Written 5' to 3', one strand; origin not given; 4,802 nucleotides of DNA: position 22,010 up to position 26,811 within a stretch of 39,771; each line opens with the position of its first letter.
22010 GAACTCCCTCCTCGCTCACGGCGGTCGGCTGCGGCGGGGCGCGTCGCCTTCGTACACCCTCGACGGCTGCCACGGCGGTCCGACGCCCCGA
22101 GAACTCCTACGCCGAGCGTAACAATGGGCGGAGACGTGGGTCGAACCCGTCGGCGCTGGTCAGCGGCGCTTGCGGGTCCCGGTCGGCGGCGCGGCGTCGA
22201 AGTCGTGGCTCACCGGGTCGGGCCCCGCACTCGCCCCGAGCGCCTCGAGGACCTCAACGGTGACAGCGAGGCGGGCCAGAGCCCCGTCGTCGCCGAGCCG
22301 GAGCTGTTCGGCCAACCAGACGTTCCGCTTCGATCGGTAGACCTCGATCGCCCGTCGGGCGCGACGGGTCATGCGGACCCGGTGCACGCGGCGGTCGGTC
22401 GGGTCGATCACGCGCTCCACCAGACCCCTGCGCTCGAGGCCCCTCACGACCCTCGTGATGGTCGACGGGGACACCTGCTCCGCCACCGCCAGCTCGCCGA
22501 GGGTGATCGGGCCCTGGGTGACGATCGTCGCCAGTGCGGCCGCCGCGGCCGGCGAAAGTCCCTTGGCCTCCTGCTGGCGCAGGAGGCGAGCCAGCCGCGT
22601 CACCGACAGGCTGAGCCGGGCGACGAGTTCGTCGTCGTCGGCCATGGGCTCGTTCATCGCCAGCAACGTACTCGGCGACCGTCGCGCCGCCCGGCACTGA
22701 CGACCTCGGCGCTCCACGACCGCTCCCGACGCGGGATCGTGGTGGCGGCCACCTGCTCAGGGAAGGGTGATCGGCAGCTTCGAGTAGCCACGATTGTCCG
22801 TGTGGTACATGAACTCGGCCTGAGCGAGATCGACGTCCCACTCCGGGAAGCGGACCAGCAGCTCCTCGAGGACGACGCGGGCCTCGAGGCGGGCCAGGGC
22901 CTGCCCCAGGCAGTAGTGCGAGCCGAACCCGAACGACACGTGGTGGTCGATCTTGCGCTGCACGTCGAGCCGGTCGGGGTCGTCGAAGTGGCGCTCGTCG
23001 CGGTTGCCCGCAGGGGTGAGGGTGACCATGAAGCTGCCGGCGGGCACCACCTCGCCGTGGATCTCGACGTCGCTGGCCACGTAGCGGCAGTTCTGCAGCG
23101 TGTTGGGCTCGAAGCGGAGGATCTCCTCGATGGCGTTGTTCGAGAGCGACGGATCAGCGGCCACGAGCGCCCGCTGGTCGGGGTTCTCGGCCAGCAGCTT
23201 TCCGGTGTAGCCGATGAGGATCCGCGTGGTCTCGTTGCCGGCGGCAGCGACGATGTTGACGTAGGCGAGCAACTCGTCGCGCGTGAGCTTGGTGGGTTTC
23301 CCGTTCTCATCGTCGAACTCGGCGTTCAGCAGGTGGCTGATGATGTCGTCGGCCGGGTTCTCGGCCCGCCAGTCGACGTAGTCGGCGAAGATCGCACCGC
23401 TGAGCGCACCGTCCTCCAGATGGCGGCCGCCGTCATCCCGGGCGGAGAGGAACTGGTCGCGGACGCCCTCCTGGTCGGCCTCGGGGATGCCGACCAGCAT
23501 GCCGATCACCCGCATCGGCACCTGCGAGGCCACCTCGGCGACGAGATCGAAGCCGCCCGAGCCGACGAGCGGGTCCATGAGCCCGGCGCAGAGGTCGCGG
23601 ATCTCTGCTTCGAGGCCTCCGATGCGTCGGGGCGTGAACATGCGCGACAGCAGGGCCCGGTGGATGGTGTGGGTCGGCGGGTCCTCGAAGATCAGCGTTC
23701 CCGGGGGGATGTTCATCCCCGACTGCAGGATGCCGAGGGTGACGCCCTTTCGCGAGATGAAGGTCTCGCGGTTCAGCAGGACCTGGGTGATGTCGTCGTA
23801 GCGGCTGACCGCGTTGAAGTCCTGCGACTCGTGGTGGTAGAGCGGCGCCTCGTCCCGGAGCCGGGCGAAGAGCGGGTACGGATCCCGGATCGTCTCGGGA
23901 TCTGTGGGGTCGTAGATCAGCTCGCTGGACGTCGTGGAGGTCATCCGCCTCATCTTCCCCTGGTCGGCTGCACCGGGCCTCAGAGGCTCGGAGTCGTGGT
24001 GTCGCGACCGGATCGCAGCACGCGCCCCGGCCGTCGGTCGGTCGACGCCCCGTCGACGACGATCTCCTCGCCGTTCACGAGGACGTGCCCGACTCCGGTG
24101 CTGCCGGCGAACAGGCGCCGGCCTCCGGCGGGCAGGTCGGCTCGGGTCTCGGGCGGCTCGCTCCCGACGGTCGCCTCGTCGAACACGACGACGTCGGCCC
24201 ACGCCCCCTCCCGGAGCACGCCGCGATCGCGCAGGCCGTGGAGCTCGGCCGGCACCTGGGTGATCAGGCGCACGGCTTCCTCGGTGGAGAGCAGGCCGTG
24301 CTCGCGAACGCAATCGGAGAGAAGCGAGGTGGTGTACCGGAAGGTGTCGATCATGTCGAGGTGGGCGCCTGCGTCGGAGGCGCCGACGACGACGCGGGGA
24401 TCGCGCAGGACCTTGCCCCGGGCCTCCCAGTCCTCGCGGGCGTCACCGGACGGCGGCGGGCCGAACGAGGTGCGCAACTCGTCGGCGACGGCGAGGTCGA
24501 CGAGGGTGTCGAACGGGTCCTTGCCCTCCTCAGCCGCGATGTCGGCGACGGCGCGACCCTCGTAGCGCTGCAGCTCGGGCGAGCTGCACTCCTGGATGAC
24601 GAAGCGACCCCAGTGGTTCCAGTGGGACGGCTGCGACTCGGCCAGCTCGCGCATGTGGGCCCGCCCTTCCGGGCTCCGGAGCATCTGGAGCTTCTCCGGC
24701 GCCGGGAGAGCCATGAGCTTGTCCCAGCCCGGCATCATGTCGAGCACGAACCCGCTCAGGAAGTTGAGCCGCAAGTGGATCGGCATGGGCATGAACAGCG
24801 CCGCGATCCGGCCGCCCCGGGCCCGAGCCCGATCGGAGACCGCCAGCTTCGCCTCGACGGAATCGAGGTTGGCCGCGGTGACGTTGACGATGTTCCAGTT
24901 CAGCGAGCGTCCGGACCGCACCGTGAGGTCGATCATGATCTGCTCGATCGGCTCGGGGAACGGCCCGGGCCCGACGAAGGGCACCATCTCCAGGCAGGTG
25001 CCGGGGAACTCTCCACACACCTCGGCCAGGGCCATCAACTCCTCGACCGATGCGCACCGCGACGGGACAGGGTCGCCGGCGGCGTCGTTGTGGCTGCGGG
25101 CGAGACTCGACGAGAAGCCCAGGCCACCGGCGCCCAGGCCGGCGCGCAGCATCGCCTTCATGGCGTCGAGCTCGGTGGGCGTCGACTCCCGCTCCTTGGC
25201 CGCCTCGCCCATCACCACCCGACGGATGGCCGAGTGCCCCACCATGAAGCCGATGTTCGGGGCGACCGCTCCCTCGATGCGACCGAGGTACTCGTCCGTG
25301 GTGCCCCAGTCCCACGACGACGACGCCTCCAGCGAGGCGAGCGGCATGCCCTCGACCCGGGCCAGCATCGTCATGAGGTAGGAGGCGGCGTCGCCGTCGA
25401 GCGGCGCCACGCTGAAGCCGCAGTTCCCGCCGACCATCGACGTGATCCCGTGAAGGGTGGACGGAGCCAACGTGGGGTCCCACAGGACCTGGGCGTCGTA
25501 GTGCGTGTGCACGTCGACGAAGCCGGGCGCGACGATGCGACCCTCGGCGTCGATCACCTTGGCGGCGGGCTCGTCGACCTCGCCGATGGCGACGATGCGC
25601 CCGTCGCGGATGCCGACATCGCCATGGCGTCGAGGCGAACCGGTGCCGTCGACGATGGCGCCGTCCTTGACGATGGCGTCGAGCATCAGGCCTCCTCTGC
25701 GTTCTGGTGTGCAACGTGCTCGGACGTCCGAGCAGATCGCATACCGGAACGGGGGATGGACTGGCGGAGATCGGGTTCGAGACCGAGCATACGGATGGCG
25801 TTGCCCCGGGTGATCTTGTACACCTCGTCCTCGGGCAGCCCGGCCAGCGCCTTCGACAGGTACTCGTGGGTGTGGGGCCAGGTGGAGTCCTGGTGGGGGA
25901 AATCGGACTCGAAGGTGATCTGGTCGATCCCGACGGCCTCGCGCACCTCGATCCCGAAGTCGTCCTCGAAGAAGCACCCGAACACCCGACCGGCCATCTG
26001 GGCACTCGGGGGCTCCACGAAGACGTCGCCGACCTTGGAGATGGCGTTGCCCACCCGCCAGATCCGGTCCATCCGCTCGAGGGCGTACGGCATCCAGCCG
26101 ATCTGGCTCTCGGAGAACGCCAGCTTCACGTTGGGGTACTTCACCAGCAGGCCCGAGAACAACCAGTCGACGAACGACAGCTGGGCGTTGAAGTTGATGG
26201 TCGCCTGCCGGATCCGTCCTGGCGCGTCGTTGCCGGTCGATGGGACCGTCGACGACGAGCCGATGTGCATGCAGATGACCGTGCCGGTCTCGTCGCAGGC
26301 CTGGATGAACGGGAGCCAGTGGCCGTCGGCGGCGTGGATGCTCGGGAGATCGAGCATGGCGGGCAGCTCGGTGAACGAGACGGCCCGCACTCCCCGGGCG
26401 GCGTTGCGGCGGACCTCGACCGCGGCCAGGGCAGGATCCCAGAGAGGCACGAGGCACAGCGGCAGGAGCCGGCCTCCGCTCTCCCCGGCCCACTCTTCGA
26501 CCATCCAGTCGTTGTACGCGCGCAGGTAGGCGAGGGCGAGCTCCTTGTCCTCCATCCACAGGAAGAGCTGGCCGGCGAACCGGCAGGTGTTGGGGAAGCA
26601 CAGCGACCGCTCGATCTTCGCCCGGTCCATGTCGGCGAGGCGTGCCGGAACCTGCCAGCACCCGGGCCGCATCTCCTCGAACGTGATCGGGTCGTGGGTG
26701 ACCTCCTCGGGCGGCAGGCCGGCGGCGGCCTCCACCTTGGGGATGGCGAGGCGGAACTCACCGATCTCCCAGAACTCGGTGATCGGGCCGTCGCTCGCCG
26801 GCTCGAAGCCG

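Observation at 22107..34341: A 15-bp palindrome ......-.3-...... recurs in all three promoter gaps of the catabolic cluster, suggesting a cluster-specific (MarR?) regulon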

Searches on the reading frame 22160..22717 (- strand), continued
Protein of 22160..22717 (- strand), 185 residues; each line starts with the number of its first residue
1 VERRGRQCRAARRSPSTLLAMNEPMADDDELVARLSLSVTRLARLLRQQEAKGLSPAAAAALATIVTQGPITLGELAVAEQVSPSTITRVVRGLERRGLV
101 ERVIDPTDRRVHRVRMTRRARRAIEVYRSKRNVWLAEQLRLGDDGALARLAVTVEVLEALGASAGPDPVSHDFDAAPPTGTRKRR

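Call 26: find_encoding_contigs(protein=P0024, flank=10000, max_places=2)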
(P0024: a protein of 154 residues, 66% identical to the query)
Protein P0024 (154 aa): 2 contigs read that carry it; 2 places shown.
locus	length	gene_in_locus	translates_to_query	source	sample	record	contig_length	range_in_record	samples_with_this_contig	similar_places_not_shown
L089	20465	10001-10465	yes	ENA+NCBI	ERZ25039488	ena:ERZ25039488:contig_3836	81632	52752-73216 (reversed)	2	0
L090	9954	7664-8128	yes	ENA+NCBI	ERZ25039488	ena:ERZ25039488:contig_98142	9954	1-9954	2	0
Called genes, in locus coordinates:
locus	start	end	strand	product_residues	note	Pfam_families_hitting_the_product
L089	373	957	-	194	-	PF03352:Adenine_glyco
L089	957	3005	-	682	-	PF06559:DCD_N (weak), PF22769:DCD, PF22569:DCD_C (faint), PF14890:Intein_splicing, PF05204:Hom_end (faint), PF14528:LAGLIDADG_3 (faint), PF22769:DCD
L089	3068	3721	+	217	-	PF07510:GmrSD_C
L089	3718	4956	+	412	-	-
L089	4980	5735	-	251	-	PF24923:ATP-grasp_IQCH, PF18105:PGM1_C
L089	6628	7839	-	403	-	PF04909:Amidohydro_2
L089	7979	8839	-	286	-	PF00106:adh_short, PF13561:adh_short_C2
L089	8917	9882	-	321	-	PF04199:Cyclase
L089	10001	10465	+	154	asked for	PF13412:HTH_24 (faint), PF01047:MarR, PF12802:MarR_2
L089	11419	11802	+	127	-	PF04909:Amidohydro_2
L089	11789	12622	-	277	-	PF16912:Glu_dehyd_C (weak), PF00107:ADH_zinc_N, PF13602:ADH_zinc_N_2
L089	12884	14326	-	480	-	PF02738:MoCoBD_1, PF20256:MoCoBD_2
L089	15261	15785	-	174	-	PF18143:HAD_SAK_2 (weak)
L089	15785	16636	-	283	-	PF00296:Bac_luciferase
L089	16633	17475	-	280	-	PF04909:Amidohydro_2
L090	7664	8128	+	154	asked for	PF13412:HTH_24 (faint), PF01047:MarR, PF12802:MarR_2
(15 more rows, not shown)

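Call 27: find_encoding_contigs(protein=P0026, flank=10000, max_places=3)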
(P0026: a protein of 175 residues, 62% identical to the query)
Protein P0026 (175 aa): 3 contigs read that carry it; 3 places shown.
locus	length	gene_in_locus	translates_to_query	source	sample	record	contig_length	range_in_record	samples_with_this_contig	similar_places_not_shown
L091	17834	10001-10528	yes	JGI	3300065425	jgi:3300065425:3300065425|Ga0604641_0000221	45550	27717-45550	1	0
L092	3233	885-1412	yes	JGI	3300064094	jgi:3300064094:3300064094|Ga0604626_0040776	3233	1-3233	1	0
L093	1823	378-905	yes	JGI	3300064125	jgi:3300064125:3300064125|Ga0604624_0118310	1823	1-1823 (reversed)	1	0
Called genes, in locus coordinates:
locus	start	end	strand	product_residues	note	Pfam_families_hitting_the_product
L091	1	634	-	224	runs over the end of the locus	PF00881:Nitroreductase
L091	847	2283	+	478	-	PF04909:Amidohydro_2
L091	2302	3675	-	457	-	PF04909:Amidohydro_2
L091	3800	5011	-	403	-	PF00067:p450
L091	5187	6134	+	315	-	PF00389:2-Hacid_dh (weak), PF02826:2-Hacid_dh_C, PF01262:AlaDh_PNT_C (weak)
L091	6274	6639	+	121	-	PF14525:AraC_binding_2 (faint)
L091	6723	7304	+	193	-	PF07638:Sigma70_ECF (weak), PF04542:Sigma70_r2, PF08281:Sigma70_r4_2, PF04545:Sigma70_r4 (weak)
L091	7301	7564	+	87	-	PF13490:zf-HC2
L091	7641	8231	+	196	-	-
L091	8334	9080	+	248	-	PF03358:FMN_red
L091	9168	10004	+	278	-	PF08450:SGL, PF24684:Vgb_lyase (faint)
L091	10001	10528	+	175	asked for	PF01047:MarR, PF12802:MarR_2 (weak), PF13412:HTH_24 (weak)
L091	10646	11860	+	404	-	PF04909:Amidohydro_2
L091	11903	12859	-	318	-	PF00106:adh_short, PF01370:Epimerase, PF08659:KR (weak), PF13561:adh_short_C2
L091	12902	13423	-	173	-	PF12802:MarR_2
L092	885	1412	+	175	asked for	PF01047:MarR, PF12802:MarR_2 (weak), PF13412:HTH_24 (weak)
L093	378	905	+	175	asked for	PF01047:MarR, PF12802:MarR_2 (weak), PF13412:HTH_24 (weak)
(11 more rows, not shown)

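Call 30: find_related_loci(query=A1, collection=metagenome_contigs, flank=8000)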
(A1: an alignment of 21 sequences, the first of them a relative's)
Query A1 (165 aa) in metagenome_contigs; peptide patterns used: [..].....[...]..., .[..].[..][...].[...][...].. (x = any residue, [..] = any of these).
363 stretches matched a pattern; 141 encode a relative of the query (tblastn E <= 1e-3); the best 80 are kept; 80 distinct loci.
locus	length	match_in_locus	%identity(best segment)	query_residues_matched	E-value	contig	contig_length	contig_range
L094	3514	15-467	83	1-151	3e-63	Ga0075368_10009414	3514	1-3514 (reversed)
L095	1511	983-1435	83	1-151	8e-66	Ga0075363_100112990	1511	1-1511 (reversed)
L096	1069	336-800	76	1-155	6e-67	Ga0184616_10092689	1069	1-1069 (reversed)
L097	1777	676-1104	65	8-150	2e-53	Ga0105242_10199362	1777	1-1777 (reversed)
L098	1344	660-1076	71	12-150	7e-52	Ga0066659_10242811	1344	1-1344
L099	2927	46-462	71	12-150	1e-49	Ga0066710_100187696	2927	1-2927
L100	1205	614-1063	61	8-157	6e-51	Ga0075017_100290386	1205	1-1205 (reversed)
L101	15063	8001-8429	58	7-149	2e-45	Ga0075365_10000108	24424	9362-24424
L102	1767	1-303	84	49-149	2e-41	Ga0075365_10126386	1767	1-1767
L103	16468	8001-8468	53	8-165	3e-39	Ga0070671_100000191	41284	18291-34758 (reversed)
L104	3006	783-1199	52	8-146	3e-39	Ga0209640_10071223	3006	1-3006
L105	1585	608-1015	55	5-140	4e-36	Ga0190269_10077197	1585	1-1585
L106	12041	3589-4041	49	7-155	2e-35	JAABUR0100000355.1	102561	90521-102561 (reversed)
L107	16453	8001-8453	49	7-155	2e-35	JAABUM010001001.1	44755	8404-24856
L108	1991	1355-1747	51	10-140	1e-33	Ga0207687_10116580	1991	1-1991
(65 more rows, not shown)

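Call 39: search_solved_structures(query=window:22160-22657:-, max_evalue=0.001)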
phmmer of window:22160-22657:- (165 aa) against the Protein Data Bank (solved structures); distinct sequences matched with E-value up to 0.001: 29.
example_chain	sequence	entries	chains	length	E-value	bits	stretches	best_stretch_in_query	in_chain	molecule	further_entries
4yif_A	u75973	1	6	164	7.1e-14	55.3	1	7-120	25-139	MarR family protein Rv0880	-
2hr3_A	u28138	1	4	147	4.4e-12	49.5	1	5-133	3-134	Probable transcriptional regulator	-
2rdp_A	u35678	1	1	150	4.5e-11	46.2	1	8-121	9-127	putative transcriptional regulator MarR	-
7krh_A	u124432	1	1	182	2.5e-09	40.5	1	29-106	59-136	Transcriptional regulator, MarR family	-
2a61_A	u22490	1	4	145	3.6e-09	40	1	32-115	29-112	transcriptional regulator Tm0710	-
9u7b_A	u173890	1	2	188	1.4e-08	38.1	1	13-138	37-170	Possible transcriptional regulatory protein (Probably MarR-family)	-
7kki_A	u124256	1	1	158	1.7e-08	37.9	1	31-106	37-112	Transcriptional regulator, MarR family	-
7kfo_A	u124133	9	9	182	2e-08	37.7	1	31-106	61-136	Transcriptional regulator, MarR family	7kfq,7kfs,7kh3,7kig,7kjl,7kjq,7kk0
3cjn_A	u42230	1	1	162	2.6e-08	37.3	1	23-102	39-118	Transcriptional regulator, MarR family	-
2eth_A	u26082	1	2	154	2.9e-08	37.1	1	26-103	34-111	transcriptional regulator, putative, Mar family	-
1s3j_A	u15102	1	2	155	6.7e-08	35.9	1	9-135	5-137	YusO protein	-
4xrf_A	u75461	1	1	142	2.2e-07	34.2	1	16-118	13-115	Transcriptional regulator, MarR family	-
2nnn_A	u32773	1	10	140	8e-07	32.4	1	5-106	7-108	Probable transcriptional regulator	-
3bpx_A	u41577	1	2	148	2e-06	31.1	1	31-113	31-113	Transcriptional regulator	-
3bpv_A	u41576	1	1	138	2.4e-06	30.9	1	32-113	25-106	Transcriptional regulator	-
5cyv_A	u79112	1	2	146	0.00016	25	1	56-104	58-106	Transcriptional regulator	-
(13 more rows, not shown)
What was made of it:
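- On MarR-family regulator with cognate operator: PDB hits are all MarR-family proteins (call 39).
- Closest known: CouR of Rhodococcus jostii RHA1. Different: Sequence similarity is marginal (5cyv E = 1.6e-4, 25 bits, call 39).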

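Call 40: search_protein_families(library=ncbifam, proteins=[window:22160-22657:-], max_evalue=0.00001)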
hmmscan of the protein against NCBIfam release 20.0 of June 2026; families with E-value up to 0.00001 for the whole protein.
window:22160-22657:- (165 aa): 3 families
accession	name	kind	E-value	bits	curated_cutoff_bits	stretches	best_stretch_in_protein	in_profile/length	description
NF052438.1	TransRegRv0880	equivalog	3.3e-20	72.4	220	1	7-140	4-138/143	Rv0880 family HTH-type transcriptional regulator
TIGR02337.1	HpaR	equivalog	5.6e-06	26.2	121.2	1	43-112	35-104/130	homoprotocatechuate degradation operon regulator HpaR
NF041230.1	BagL_FevM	exception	9.2e-06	25.8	230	0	26-113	30-118/145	MarR family transcriptional regulator BagL/FevM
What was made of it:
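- Closest known: Rv0880 / AcasR of Mycobacterium tuberculosis. Same: It is the closest solved structure and the closest named family by sequence (E = 7e-14, call 39; NCBIfam NF052438 is the best hit, call 40).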

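Call 65: find_encoding_contigs(protein=P0008, flank=10000, max_places=2)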
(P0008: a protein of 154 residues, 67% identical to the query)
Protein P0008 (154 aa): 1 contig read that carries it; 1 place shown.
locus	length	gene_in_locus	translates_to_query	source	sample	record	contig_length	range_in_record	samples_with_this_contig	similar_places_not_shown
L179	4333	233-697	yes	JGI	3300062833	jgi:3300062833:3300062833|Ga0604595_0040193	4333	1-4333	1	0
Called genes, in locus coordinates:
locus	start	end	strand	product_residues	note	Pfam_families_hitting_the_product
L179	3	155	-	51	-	?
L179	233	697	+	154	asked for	PF01047:MarR, PF12802:MarR_2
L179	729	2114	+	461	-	PF00171:Aldedh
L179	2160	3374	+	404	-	PF04909:Amidohydro_2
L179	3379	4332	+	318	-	?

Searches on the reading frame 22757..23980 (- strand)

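Call 40: search_protein_families(library=ncbifam, proteins=[window:22757-23980:-], max_evalue=0.00001)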
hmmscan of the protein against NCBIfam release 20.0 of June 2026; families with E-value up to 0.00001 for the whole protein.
window:22757-23980:- (407 aa): 9 families
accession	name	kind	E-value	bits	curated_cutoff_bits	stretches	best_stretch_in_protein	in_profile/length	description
NF041177.1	Cyp119_Thmprot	equivalog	7.1e-41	140.2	680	1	35-403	2-363/368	cytochrome P450 Cyp119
NF045816.1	PentlenlactSyn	equivalog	1.4e-40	139.2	700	1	52-405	35-395/396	pentalenolactone synthase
TIGR04538.1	P450_cycloAA_1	subfamily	1.4e-35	123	500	1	27-384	4-372/395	cytochrome P450, cyclodipeptide synthase-associated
NF041802.1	P450_SolI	exception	6.9e-32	110.4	850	1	35-404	33-420/424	solanimycin biosynthesis cytochrome P450 SolI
TIGR04515.1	P450_rel_GT_act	subfamily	8.5e-30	104.4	343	1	102-380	98-361/386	P450-derived glycosyltransferase activator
TIGR04458.1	CYP450_TxtE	equivalog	7e-28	97.4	500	2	208-380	208-377/403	4-nitrotryptophan synthase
NF045812.1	PentlenOxigase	equivalog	1.4e-12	47.2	800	1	199-378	210-409/444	pentalenene oxygenase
NF050147.1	aminopyruv_ApyO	equivalog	2.1e-09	36.6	525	1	204-378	204-393/444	RiPP biosynthesis cytochrome P450 ApyO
NF051859.1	AlbFlvMonOxTrpSyn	equivalog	1.1e-07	30.8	700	0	207-374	234-423/457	bifunctional albaflavenone monooxygenase/terpene synthase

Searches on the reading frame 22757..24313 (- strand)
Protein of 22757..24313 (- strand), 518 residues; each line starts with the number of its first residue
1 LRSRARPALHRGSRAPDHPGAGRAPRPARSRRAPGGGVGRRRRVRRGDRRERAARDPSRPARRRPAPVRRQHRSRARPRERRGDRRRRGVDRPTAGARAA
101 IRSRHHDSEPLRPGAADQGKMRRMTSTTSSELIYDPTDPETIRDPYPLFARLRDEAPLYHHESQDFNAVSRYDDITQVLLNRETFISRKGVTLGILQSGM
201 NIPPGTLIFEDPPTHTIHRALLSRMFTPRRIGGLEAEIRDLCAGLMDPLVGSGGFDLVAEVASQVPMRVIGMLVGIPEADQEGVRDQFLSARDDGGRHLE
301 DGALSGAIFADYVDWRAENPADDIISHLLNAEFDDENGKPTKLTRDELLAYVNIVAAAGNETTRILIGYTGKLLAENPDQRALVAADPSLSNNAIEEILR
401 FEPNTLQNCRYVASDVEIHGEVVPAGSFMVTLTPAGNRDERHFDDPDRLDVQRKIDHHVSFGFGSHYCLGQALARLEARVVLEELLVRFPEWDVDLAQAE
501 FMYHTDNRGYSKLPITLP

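Call 9: search_protein_families(library=pfam, proteins=[window:22757-24313:-])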
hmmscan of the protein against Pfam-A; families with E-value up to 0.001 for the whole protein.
window:22757-24313:- (518 aa): 1 family
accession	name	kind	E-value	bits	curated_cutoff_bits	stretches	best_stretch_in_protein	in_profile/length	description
PF00067.27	p450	-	1e-24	87.6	22.8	1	392-489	325-432/462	Cytochrome P450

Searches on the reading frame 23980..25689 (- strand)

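Call 40: search_protein_families(library=ncbifam, proteins=[window:23980-25689:-], max_evalue=0.00001)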
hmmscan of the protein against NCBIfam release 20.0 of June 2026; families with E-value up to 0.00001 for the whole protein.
window:23980-25689:- (569 aa): 59 families (the best 25 are shown)
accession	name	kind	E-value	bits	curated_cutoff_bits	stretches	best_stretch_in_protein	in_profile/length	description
NF006560.0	PRK09061.1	subfamily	4.4e-28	97.9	340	2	3-64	26-87/517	amidohydrolase family protein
NF009941.0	PRK13404.1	subfamily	1.1e-15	57.3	647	1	3-69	4-68/478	dihydropyrimidinase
NF004839.0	PRK06189.1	equivalog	1.3e-15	57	631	1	2-66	2-65/451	allantoinase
NF006839.0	PRK09357.1-4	equivalog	3.9e-15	55.4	576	1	6-64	3-62/422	dihydroorotase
TIGR03121.1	one_C_dehyd_A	equivalog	2.4e-14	52.5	392.75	1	6-64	3-62/556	formylmethanofuran dehydrogenase subunit A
TIGR02033.1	D-hydantoinase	equivalog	2.6e-14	53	393.25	1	6-67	2-63/454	dihydropyrimidinase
NF006689.0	PRK09237.1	equivalog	2.7e-14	52.6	371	1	3-64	3-66/383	amidohydrolase/deacetylase family metallohydrolase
TIGR02318.1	phosphono_phnM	equivalog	5.5e-14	51.9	390.55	1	24-63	17-56/376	phosphonate metabolism protein PhnM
TIGR00857.1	pyrC_multi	subfamily_domain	1.1e-13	51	279.05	1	22-64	5-48/412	dihydroorotase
NF011984.0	PRK15446.1-5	equivalog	1.8e-13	50.1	260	1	455-505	309-361/379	alpha-D-ribose 1-methylphosphonate 5-triphosphate diphosphatase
TIGR03178.1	allantoinase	equivalog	2.4e-13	49.7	357.85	1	4-64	1-60/441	allantoinase AllB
NF006056.0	PRK08204.1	subfamily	5.5e-13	48.5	391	1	7-104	7-106/449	hypothetical protein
NF006252.0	PRK08393.1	equivalog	6.9e-13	48.4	617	1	5-68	3-67/424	N-ethylammeline chlorohydrolase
NF011987.0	PRK15446.2-3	subfamily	2.2e-12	46.5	253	1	462-509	322-369/395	alpha-D-ribose 1-methylphosphonate 5-triphosphate diphosphatase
NF006844.0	PRK09357.2-5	equivalog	2.7e-12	46.4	701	1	3-64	2-64/422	dihydroorotase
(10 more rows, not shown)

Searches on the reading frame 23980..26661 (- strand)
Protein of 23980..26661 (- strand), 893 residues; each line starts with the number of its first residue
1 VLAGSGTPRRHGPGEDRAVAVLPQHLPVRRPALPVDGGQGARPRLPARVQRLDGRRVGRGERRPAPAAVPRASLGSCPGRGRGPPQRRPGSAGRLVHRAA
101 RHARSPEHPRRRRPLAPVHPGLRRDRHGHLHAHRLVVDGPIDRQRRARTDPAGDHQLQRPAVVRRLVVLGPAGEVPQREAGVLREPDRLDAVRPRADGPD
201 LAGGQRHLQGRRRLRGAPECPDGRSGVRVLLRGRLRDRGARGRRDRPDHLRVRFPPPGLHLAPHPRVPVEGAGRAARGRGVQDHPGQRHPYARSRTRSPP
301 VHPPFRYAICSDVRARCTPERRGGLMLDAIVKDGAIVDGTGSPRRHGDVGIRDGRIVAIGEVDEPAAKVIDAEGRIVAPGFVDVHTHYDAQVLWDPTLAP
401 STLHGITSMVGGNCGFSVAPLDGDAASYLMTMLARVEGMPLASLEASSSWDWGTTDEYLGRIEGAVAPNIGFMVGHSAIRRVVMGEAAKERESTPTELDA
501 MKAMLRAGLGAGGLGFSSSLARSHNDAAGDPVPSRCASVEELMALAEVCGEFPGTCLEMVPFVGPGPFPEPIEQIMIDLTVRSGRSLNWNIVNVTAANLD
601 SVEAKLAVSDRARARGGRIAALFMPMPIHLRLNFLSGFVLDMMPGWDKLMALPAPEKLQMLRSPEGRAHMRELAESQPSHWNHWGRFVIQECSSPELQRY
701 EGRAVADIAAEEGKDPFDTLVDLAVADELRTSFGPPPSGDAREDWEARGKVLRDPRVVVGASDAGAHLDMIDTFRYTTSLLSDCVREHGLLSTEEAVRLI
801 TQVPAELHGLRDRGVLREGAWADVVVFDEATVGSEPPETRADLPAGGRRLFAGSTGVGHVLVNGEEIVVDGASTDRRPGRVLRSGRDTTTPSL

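Call 9: search_protein_families(library=pfam, proteins=[window:23980-26661:-])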
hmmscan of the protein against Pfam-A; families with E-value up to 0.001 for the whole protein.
window:23980-26661:- (893 aa): 3 families
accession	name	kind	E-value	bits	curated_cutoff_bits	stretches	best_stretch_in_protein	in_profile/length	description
PF07969.17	Amidohydro_3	-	2.6e-39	136.5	29.7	1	368-867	1-471/472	Amidohydrolase family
PF01979.26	Amidohydro_1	-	2.9e-12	46.9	25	1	741-836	228-331/345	Amidohydrolase family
PF00449.26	Urease_alpha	-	0.00097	19.9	23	0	326-367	65-104/121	Urease alpha-subunit, N-terminal domain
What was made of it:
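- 22757..26969 (-): Unit downstream of site 1: Amidohydro_2 (25686-26969), Amidohydro_3 (about 23980-25689) and cytochrome P450 (22757 to about 23980). Pfam (call 9).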
